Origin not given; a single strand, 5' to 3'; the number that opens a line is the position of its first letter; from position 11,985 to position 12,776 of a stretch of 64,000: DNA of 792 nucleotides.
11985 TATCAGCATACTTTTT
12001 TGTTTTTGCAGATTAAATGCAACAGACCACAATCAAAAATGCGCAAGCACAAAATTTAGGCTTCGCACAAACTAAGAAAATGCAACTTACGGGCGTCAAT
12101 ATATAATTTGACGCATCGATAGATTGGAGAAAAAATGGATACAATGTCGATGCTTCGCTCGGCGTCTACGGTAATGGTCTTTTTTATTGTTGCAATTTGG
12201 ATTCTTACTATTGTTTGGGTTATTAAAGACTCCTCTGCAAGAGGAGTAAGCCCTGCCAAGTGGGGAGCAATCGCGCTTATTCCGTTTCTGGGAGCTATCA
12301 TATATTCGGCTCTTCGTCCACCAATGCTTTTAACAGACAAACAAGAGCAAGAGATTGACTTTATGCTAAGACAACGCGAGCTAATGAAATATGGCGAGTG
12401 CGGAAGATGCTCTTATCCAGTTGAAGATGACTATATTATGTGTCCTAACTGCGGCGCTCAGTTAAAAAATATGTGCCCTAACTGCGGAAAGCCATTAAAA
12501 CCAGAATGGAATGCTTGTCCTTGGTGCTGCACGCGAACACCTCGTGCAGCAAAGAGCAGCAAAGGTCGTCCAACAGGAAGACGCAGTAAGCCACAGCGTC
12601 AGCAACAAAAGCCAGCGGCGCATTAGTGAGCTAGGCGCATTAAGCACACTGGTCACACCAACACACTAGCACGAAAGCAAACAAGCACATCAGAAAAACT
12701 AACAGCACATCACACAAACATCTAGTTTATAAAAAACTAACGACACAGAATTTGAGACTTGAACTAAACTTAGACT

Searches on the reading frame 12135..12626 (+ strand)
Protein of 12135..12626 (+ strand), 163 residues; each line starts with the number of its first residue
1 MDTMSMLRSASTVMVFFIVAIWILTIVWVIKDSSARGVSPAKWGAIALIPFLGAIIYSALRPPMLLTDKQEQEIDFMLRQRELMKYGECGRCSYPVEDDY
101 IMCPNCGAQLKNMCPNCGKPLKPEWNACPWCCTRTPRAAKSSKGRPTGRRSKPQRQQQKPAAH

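Call 11: search_protein_families(library=pfam, proteins=[window:12135-12626:+], max_evalue=0.001)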
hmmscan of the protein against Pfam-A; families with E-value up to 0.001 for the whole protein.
window:12135-12626:+ (163 aa): 3 families
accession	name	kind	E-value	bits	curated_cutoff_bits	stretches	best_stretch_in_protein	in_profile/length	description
PF12773.13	DZR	-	1.3e-09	38.5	27.3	1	89-131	1-44/45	Double zinc ribbon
PF13240.11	Zn_Ribbon_1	-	3.5e-07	30.3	25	0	89-110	2-23/23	zinc-ribbon domain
PF13248.11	Zn_ribbon_3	-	5.5e-07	29.3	27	1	114-131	5-22/26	zinc-ribbon domain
